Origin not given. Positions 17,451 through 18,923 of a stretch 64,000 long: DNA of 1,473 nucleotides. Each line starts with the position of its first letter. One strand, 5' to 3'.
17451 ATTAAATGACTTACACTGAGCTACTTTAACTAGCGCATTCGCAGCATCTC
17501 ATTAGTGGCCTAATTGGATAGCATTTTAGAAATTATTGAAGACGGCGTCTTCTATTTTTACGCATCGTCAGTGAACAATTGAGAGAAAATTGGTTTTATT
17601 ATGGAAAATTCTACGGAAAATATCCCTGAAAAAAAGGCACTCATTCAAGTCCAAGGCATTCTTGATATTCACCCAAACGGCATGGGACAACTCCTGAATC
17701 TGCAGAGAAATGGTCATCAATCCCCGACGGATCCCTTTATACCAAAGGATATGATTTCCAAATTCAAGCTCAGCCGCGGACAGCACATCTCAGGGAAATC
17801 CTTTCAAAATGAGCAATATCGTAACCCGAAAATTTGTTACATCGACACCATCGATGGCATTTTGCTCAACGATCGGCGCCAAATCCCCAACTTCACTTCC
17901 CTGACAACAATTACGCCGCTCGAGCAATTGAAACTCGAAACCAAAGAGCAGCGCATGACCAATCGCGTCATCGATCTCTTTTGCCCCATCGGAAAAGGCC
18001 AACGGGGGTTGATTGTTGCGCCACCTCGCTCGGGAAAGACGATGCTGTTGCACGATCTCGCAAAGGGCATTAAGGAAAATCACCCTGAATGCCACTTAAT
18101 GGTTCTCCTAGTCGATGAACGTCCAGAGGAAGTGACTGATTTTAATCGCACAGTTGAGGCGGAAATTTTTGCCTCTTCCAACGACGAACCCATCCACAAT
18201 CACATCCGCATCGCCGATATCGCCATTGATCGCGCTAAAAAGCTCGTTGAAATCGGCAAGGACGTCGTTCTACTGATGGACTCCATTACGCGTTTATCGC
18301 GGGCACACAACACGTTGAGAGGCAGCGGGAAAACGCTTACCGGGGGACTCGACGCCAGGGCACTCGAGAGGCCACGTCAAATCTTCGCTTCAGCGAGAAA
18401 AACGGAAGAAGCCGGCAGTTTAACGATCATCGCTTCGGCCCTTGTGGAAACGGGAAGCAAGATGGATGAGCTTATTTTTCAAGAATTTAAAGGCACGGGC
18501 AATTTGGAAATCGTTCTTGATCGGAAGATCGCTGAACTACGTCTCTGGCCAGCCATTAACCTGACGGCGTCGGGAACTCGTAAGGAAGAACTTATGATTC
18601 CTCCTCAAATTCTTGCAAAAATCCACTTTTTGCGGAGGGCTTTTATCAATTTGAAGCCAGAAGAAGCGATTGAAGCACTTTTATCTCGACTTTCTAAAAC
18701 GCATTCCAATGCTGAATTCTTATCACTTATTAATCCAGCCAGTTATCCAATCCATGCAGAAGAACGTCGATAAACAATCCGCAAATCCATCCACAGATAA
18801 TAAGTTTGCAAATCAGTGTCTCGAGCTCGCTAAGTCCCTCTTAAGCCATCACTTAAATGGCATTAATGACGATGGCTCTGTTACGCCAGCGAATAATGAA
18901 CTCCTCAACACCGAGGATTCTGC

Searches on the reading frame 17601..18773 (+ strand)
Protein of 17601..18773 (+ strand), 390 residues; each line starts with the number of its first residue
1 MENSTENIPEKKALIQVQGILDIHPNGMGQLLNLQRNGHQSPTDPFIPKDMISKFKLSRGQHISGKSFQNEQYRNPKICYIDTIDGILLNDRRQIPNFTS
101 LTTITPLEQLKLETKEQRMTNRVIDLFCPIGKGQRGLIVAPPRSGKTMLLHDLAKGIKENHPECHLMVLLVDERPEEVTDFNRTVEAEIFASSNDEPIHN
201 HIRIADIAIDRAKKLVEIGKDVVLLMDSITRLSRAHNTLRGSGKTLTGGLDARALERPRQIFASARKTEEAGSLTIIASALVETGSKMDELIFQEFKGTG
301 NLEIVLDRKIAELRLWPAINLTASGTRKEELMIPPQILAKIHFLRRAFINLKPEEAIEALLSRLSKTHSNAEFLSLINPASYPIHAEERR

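Call 34: find_related_loci(query=window:17601-18773:+, collection=genome_contigs, flank=10000)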
Query window:17601-18773:+ (390 aa) in genome_contigs; peptide patterns used: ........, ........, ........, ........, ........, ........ (x = any residue, [..] = any of these).
244 stretches matched a pattern; 183 encode a relative of the query (tblastn E <= 1e-3); the best 80 are kept; 80 distinct loci.
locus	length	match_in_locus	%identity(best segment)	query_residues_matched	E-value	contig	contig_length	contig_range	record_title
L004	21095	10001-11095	65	15-378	1e-165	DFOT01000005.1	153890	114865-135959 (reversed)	MAG TPA_asm: Opitutia bacterium UBA3534 UBA3534_contig_2552, whole genome shotgun sequence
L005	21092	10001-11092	66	15-377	2e-163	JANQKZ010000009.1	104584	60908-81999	MAG: Opitutales bacterium isolate PL25a_bin.31 k99_4853823, whole genome shotgun sequence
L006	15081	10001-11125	66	5-378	3e-163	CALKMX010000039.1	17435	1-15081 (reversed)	MAG: uncultured Opitutales bacterium isolate S2_Bin_Bin_34_1 genome assembly, contig: c_000005173984, whole genome shotg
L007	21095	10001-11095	66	14-377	5e-163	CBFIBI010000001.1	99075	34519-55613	MAG: Opitutales bacterium isolate Co_bin_562_indstr genome assembly, contig: Co_bin_562_indstr_c1, whole genome shotgun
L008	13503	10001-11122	65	5-377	1e-162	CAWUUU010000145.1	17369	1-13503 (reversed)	MAG: uncultured Opitutales bacterium isolate HER19_SLD_250_bin_66_1 genome assembly, contig: HER19_SLD_250_bin_66-read_1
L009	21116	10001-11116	65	6-377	1e-162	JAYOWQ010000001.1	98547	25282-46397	MAG: Opitutales bacterium isolate 139563_S164_metabat_bins_sspec.tsv.131 NODE_147_length_98547_cov_7.085956, whole genom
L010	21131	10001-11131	63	5-380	4e-162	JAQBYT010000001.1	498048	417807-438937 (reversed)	MAG: Verrucomicrobia bacterium isolate casp150-mb.33 NODE_5_length_498048_cov_0.154542, whole genome shotgun sequence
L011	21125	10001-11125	64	1-377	8e-162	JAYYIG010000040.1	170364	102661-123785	MAG: Verrucomicrobiota bacterium isolate DS_MAG15 DS_MAG15_0040, whole genome shotgun sequence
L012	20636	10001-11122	65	5-377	3e-161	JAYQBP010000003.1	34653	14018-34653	MAG: Opitutales bacterium isolate 139585_S186_concoct_bins.tsv.143 NODE_1001_length_34653_cov_5.312937, whole genome sho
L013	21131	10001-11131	63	5-380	2e-161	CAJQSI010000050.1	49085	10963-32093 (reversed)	MAG: uncultured Opitutales bacterium isolate RIS_SAG_30 genome assembly, contig: c_000000002228, whole genome shotgun se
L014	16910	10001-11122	65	5-377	2e-161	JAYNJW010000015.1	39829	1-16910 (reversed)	MAG: Opitutia bacterium isolate 139543_S12_metabat_bins_2.tsv.129 NODE_567_length_39829_cov_10.814703, whole genome shot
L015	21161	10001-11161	64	5-383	2e-161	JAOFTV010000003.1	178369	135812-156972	Opitutales bacterium isolate AH-709-B10 AH-709-B10_NODE_3, whole genome shotgun sequence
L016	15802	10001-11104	64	14-380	4e-161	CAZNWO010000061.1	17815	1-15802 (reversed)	MAG TPA_asm: uncultured Puniceicoccaceae bacterium isolate SRP077602_co3_805 genome assembly, contig: NODE_4229_length_1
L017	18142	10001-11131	63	5-380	9e-161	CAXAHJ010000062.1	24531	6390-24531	MAG TPA_asm: uncultured Opitutales bacterium isolate ERR3525245_concoct_174 genome assembly, contig: ERZ22156890.1813, w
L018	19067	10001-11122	64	5-377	6e-161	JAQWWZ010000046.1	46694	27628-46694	MAG: Opitutales bacterium isolate cluster3_bin.19 k119_402352, whole genome shotgun sequence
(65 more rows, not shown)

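Call 97: find_encoding_contigs(protein=window:17601-18773:+, flank=2000, max_places=4)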
Protein window:17601-18773:+ (390 aa): no gene with exactly this product is on record in the collection.
